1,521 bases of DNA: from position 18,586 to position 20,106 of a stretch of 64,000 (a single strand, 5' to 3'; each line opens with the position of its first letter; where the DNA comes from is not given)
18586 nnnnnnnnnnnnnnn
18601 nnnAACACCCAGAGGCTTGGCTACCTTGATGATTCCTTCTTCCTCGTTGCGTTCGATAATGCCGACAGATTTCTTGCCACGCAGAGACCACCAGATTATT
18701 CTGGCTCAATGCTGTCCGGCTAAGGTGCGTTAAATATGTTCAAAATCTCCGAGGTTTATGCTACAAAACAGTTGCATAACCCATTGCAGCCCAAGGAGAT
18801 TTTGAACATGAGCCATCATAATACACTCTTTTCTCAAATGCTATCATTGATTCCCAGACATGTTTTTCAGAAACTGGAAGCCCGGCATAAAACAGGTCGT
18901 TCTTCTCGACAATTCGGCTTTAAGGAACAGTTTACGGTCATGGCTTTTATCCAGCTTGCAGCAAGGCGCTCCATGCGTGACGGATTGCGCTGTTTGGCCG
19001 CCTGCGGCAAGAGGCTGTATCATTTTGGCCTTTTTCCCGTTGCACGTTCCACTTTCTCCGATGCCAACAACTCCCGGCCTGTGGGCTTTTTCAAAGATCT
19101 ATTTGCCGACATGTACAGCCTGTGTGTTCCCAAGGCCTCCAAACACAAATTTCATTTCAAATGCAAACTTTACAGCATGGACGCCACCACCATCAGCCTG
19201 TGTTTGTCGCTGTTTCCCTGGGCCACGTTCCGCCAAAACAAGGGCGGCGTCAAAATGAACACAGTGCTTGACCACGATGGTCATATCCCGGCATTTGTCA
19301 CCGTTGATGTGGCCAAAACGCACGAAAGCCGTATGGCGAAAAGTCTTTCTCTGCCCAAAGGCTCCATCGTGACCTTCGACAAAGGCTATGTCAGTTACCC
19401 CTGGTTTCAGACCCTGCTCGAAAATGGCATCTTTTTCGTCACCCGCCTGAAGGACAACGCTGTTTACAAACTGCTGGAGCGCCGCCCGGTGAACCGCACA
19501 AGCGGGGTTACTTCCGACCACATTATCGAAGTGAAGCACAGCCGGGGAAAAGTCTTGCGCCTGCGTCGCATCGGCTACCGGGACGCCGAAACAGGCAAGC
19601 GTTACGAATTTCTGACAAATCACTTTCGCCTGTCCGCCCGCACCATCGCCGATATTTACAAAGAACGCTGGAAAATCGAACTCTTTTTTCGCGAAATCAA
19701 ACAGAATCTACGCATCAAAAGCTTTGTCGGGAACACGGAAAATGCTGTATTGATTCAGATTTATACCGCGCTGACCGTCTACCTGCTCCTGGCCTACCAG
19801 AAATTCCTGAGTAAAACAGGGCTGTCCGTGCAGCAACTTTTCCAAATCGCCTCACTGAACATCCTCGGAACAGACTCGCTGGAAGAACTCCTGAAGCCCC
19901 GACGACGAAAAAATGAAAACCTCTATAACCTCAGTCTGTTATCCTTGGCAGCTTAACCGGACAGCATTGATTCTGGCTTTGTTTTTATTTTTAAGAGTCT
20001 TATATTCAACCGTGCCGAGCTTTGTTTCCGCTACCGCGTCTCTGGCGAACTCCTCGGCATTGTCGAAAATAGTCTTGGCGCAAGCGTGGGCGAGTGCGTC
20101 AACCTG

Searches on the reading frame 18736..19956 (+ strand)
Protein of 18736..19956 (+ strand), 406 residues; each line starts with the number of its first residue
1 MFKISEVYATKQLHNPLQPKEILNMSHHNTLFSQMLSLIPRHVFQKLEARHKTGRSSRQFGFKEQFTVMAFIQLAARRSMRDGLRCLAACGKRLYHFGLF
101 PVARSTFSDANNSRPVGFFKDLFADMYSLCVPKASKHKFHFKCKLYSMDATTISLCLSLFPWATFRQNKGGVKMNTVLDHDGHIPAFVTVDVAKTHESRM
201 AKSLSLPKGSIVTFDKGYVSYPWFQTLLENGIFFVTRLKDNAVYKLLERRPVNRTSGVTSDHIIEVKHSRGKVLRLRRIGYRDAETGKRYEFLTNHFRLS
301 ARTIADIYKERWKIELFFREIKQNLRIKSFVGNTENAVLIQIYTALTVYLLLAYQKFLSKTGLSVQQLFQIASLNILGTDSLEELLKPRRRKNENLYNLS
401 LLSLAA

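Call 14: search_protein_families(library=pfam, proteins=[window:18736-19956:+], max_evalue=0.001)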
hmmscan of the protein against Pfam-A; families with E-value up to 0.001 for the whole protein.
window:18736-19956:+ (406 aa): 5 families
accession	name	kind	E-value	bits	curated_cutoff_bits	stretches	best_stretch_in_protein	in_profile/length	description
PF01609.27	DDE_Tnp_1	-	2.3e-30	106.3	23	1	147-351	8-200/200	Transposase DDE domain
PF14294.11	DUF4372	-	2.9e-19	69.4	25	1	27-99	1-73/74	Domain of unknown function (DUF4372)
PF13612.12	DDE_Tnp_1_3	-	0.00027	21.4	27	1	171-247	45-120/155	Transposase DDE domain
PF04693.18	DDE_Tnp_2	-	0.00038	20.2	20.2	1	264-363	233-324/327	Archaeal putative transposase ISC1217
PF13843.12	DDE_Tnp_1_7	-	0.00054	19.8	22.4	0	199-274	197-274/349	Transposase IS4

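Call 34: search_protein_families(library=ncbifam, proteins=[window:18736-19956:+], max_evalue=0.00001)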
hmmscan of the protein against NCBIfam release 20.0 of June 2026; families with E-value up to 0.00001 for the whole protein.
window:18736-19956:+ (406 aa): 8 families
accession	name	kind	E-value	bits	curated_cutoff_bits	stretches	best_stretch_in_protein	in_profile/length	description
NF033592.1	transpos_IS4_1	equivalog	3e-80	269.8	115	1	36-354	2-330/332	IS4 family transposase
NF049921.1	transpos_IS701_2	equivalog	8.7e-12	45.1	250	1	210-361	146-296/318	IS701 family transposase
NF049925.1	transpos_IS4_4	equivalog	9.3e-12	44.4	250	1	241-375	257-390/449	IS4 family transposase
NF049999.1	transpos_IS701_3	equivalog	9.7e-10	37.9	170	1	264-351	267-356/412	IS701 family transposase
NF033559.2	transpos_IS1634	equivalog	1e-09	38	100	1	292-355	363-429/483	IS1634 family transposase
NF033591.1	transpos_IS4_2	equivalog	1.2e-09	37.8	152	1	200-324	110-247/340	IS4 family transposase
NF033520.1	transpos_IS982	equivalog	2.2e-08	34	130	1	171-242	113-185/243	IS982 family transposase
NF033540.2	transpos_IS701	equivalog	3.7e-07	29.8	150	0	284-334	290-341/363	IS701 family transposase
